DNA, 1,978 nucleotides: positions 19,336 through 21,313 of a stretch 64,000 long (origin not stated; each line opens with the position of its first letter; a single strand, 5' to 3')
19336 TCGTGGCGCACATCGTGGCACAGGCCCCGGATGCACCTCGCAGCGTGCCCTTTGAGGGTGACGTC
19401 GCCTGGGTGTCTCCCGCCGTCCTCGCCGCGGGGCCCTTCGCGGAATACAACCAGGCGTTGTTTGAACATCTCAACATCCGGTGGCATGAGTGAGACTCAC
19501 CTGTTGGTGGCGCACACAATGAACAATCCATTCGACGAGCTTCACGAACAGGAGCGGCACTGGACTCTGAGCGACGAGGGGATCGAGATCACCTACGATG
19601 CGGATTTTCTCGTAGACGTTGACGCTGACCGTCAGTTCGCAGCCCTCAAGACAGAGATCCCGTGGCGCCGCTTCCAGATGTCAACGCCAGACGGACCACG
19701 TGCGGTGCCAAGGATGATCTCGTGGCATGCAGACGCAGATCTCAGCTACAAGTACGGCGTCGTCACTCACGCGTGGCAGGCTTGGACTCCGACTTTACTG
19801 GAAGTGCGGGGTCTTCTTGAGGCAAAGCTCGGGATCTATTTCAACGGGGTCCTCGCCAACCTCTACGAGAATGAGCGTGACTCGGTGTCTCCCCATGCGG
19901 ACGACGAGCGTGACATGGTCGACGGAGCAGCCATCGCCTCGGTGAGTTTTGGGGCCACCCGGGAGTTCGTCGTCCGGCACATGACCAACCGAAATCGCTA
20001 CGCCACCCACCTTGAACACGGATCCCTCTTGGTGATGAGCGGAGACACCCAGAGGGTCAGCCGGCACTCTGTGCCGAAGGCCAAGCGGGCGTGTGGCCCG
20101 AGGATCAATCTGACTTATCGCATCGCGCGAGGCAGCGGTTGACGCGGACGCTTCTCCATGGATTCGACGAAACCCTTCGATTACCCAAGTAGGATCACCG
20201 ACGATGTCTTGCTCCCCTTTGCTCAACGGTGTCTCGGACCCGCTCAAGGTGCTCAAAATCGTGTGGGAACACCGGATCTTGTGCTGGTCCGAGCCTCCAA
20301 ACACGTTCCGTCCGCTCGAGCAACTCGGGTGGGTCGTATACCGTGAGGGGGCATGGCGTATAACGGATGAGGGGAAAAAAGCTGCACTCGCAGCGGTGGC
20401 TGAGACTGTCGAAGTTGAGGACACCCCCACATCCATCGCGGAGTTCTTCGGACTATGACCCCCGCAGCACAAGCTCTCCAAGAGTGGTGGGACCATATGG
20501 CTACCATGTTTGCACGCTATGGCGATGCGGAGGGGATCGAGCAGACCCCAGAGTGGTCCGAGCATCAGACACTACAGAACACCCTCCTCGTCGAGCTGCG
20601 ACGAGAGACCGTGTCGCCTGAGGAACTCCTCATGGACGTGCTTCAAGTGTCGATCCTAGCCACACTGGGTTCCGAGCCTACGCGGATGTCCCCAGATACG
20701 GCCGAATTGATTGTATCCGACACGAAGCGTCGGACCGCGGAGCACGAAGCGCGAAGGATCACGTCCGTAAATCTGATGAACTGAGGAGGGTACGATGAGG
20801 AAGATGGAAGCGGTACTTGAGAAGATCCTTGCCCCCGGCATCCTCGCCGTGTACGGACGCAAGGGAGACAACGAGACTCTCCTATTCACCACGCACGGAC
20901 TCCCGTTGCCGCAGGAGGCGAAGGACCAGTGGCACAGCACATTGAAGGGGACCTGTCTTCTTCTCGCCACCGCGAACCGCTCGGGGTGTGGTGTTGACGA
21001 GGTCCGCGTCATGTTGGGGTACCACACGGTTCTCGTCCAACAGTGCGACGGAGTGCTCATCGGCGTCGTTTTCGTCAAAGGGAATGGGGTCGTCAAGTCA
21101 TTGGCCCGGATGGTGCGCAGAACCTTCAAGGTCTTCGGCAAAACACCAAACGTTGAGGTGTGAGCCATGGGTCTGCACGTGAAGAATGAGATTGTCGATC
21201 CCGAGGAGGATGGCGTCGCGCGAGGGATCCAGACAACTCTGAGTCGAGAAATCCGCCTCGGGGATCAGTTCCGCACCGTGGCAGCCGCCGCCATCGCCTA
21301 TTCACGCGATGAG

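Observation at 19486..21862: Nucleic-acid damage-reversal pair AlkB and endonuclease V carried together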

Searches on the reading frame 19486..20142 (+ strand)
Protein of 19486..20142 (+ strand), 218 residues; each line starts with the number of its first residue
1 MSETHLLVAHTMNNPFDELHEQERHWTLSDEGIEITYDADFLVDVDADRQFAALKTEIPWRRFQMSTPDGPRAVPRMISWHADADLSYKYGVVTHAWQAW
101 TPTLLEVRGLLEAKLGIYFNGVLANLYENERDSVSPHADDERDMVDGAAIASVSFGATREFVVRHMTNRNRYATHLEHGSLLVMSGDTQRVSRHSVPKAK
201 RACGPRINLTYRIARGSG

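Call 3: search_protein_families(library=pfam, proteins=[window:19486-20142:+], max_evalue=0.01)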
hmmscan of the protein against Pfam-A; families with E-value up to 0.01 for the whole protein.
window:19486-20142:+ (218 aa): 1 family
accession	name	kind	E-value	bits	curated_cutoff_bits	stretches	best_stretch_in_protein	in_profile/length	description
PF13532.12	2OG-FeII_Oxy_2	-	1.2e-27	97.9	31.2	1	39-212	6-194/194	2OG-Fe(II) oxygenase superfamily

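Call 4: search_protein_families(library=phrogs, proteins=[window:19486-20142:+], max_evalue=0.01)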
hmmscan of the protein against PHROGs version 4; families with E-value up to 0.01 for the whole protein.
window:19486-20142:+ (218 aa): 1 family
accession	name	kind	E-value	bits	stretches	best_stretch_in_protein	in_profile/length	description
phrog_21963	-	DNA, RNA and nucleotide metabolism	2.2e-31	110.2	1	34-212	7-182/186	alkylated DNA repair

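Call 7: search_solved_structures(query=window:19486-20142:+, show_alignments=3)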
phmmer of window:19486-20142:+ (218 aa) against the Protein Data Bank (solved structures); distinct sequences matched with E-value up to 0.001: 16.
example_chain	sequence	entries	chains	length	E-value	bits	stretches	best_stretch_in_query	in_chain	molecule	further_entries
3rzg_A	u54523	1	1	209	5e-28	101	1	29-212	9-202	Alpha-ketoglutarate-dependent dioxygenase alkB homolog 2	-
4mg2_A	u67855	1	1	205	1.1e-27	99.9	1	29-212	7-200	Alpha-ketoglutarate-dependent dioxygenase alkB homolog 2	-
3rzh_A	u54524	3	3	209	1.6e-27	99.3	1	29-212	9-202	Alpha-ketoglutarate-dependent dioxygenase alkB homolog 2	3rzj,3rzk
3rzl_A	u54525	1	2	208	1.7e-27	99.3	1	29-212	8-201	Alpha-ketoglutarate-dependent dioxygenase alkB homolog 2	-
3rzm_A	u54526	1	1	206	1.8e-27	99.2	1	29-212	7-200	Alpha-ketoglutarate-dependent dioxygenase alkB homolog 2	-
3s57_A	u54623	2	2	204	1.9e-27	99.1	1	30-212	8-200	Alpha-ketoglutarate-dependent dioxygenase alkB homolog 2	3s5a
3bty_A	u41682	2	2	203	2e-27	99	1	30-212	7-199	Alpha-ketoglutarate-dependent dioxygenase alkB homolog 2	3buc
8jnr_A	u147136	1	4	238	3.6e-27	98.2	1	42-213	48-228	Alpha-ketoglutarate-dependent dioxygenase alkB homolog 3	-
4mgt_A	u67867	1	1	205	1.2e-26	96.5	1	30-212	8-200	Alpha-ketoglutarate-dependent dioxygenase alkB homolog 2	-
2iuw_A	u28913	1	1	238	1.7e-26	96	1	42-213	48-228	ALKYLATED REPAIR PROTEIN ALKB HOMOLOG 3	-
9ncz_A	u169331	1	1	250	1.8e-26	96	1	42-213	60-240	Alpha-ketoglutarate-dependent dioxygenase alkB homolog 3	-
3h8o_A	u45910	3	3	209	2.2e-26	95.7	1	29-212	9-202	Alpha-ketoglutarate-dependent dioxygenase alkB homolog 2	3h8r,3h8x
3btx_A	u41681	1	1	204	2.5e-26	95.4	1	30-212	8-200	Alpha-ketoglutarate-dependent dioxygenase alkB homolog 2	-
3bu0_A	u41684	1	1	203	2.7e-26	95.4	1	30-212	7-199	Alpha-ketoglutarate-dependent dioxygenase alkB homolog 2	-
3btz_A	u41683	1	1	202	2.9e-26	95.2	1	30-212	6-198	Alpha-ketoglutarate-dependent dioxygenase alkB homolog 2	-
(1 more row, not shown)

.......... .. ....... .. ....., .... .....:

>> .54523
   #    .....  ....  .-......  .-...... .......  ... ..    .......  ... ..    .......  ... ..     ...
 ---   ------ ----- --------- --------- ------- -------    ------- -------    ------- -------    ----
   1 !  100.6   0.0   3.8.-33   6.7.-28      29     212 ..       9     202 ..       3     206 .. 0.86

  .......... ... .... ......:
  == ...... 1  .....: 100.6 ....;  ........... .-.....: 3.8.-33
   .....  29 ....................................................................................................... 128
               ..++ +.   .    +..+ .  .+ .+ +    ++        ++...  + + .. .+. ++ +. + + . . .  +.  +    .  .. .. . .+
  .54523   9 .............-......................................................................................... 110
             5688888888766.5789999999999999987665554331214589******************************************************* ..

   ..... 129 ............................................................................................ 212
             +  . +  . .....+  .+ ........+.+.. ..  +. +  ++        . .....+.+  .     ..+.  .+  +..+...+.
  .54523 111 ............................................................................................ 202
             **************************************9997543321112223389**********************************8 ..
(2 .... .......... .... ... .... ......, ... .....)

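Call 18: search_dna_similar(query=window:19519-20142:+, collection=phages, mode=protein, max_rows=25, max_evalue=0.001)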
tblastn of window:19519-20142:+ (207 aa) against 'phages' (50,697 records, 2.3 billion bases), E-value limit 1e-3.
Records with a match: 20; places in all: 20; records where one place covers at least 80% of the query: 14.
Best place of each record, by identity: <60% 20.
By first word of the organism name: Caulobacter 6; Brevundimonas 6; Acinetobacter 2; Xanthomonas 2; Stenotrophomonas 2; uncultured 1; Salicola 1.
By host as written in the record: Brevundimonas pondensis LVF1 4; - 3; Caulobacter crescentus 2; Caulobacter vibrioides CB15 2; Caulobacter crescentus CB15 2; Salicola sp. PV4 1; Brevundimonas pondensis EIF1 1; Brevundimonas goettingensis LVF2 1; and 4 more.
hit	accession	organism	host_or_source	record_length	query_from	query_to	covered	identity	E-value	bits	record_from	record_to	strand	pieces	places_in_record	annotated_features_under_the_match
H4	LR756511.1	uncultured phage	metagenomic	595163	17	201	89%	37.8%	5e-30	121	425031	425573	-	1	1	record has no annotation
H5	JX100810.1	Caulobacter phage CcrColossus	Caulobacter crescentus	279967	24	201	86%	32.3%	7e-17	84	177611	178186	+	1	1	putative oxoglutarate oxygenase domain protein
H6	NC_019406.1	Caulobacter phage CcrColossus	Caulobacter crescentus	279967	24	201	86%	32.3%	7e-17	84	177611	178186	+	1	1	alkylated DNA repair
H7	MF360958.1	Salicola phage SCTP-2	Salicola sp. PV4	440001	7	201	94%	28.9%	1e-19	92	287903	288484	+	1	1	317: hypothetical protein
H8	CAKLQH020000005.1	Acinetobacter phage MD-2021a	not known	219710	31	201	83%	32.7%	4e-25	107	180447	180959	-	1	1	alpha-ketoglutarate-dependent dioxygenase AlkB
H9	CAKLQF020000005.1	Acinetobacter phage MD-2021a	not known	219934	31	201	83%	32.7%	4e-25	107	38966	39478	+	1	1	alpha-ketoglutarate-dependent dioxygenase AlkB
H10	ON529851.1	Brevundimonas phage vB_BpoS-Marchewka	Brevundimonas pondensis LVF1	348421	9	201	93%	28.6%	1e-13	74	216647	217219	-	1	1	alpha-ketoglutarate-dependent dioxygenase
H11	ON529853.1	Brevundimonas phage vB_BpoS-Bambus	Brevundimonas pondensis LVF1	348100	9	201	93%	28.6%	2e-13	74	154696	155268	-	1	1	alpha-ketoglutarate-dependent dioxygenase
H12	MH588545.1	Caulobacter phage CcrPW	Caulobacter vibrioides CB15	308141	24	201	86%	30.7%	6e-13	72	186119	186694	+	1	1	alkylated DNA repair protein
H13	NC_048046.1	Caulobacter phage CcrPW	Caulobacter vibrioides CB15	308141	24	201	86%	30.7%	6e-13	72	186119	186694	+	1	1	alkylated DNA repair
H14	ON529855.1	Brevundimonas phage vB_BpoS-Domovoi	Brevundimonas pondensis EIF1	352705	24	201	86%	29.3%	8e-14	75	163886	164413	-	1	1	hypothetical protein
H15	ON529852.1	Brevundimonas phage vB_BpoS-Kabachok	Brevundimonas pondensis LVF1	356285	24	201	86%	29.3%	8e-14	75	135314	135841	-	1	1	hypothetical protein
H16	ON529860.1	Brevundimonas phage vB_BpoS-Papperlapapp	Brevundimonas pondensis LVF1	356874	24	201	86%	29.3%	8e-14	75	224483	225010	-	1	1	alpha-ketoglutarate-dependent dioxygenase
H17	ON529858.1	Brevundimonas phage vB_BgoS-Bajun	Brevundimonas goettingensis LVF2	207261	24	201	86%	26.8%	6e-6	52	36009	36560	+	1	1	hypothetical protein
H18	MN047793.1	Xanthomonas phage Xoo-sp13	Xanthomonas oryzae pv. oryzae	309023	69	201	64%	35.0%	4e-12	70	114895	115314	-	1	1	alkylated DNA dioxygenase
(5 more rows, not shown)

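Call 41: search_protein_families(library=ncbifam, proteins=[window:19519-20142:+], max_evalue=0.01)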
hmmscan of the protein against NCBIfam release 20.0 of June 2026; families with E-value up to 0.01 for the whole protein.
window:19519-20142:+ (207 aa): 1 family
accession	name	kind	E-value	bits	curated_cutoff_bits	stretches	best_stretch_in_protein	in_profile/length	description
NF011930.0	PRK15401.1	equivalog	0.00013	21.4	267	1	111-203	118-213/214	DNA oxidative demethylase AlkB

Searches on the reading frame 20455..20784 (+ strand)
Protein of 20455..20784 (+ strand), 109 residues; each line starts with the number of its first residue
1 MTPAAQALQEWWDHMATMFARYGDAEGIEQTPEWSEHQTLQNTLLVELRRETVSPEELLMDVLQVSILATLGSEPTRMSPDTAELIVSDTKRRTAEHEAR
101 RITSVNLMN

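Call 3: search_protein_families(library=pfam, proteins=[window:20455-20784:+], max_evalue=0.01)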
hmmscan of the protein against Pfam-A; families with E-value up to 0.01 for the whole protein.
window:20455-20784:+ (109 aa): 0 families

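Call 4: search_protein_families(library=phrogs, proteins=[window:20455-20784:+], max_evalue=0.01)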
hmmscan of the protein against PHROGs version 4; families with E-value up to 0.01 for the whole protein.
window:20455-20784:+ (109 aa): 0 families

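Call 41: search_protein_families(library=ncbifam, proteins=[window:20455-20784:+], max_evalue=0.01)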
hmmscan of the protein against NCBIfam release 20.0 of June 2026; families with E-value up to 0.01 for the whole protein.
window:20455-20784:+ (109 aa): 0 families

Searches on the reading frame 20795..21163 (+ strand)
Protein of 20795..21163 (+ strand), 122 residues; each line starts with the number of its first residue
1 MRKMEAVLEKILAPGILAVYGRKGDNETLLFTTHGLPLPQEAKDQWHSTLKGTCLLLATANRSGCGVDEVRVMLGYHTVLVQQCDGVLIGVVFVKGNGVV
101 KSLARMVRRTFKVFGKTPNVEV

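Call 3: search_protein_families(library=pfam, proteins=[window:20795-21163:+], max_evalue=0.01)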
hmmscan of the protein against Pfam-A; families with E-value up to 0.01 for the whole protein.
window:20795-21163:+ (122 aa): 0 families

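Call 4: search_protein_families(library=phrogs, proteins=[window:20795-21163:+], max_evalue=0.01)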
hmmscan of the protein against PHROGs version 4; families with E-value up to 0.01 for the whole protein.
window:20795-21163:+ (122 aa): 0 families

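Call 41: search_protein_families(library=ncbifam, proteins=[window:20795-21163:+], max_evalue=0.01)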
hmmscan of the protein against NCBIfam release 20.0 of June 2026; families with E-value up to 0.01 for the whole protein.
window:20795-21163:+ (122 aa): 0 families

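Call 54: find_homologous_proteins(query=window:20795-21163:+, max_evalue=0.001)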
Query window:20795-21163:+ (122 aa): 1 proteins with E <= 0.001 among 11 candidates.
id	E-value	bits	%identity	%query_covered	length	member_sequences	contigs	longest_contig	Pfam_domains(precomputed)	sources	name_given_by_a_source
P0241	6.4e-75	267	100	100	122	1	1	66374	-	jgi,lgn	jgi:hypothetical protein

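Call 55: search_protein_families(library=pfam, alignment_id=A3, max_evalue=5)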
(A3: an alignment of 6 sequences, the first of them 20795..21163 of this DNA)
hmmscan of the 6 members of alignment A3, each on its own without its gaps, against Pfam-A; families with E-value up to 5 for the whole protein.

A. member 1, window:20795-21163:+ (122 aa): 1 family
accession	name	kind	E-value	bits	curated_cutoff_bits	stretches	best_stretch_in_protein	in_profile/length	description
PF00762.24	Ferrochelatase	-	0.043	13.2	27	1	22-61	177-220/317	Ferrochelatase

B. families by the number of members that match (of 6 scanned): 13 families
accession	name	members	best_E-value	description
PF14085.11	DUF4265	1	0.005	Domain of unknown function (DUF4265)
PF08494.16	DEAD_assoc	1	0.019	DEAD/H associated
PF24715.1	YxiF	1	0.024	YxiF protein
PF06103.16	DUF948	1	0.034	Bacterial protein of unknown function (DUF948)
PF00762.24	Ferrochelatase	1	0.043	Ferrochelatase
PF05331.17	DUF742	1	0.055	Protein of unknown function (DUF742)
PF14389.11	Lzipper-MIP1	1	0.063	Leucine-zipper of ternary complex factor MIP1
PF02119.21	FlgI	1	0.077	Flagellar P-ring protein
PF13563.12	2_5_RNA_ligase2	1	0.11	2'-5' RNA ligase superfamily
PF04337.18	DUF480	1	0.12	Protein of unknown function, DUF480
PF08900.16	AcaB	1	0.13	Transcriptional regulator AcaB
PF04338.18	DUF481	1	0.14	Protein of unknown function, DUF481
PF09020.15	YopE_N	1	1.1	YopE, N terminal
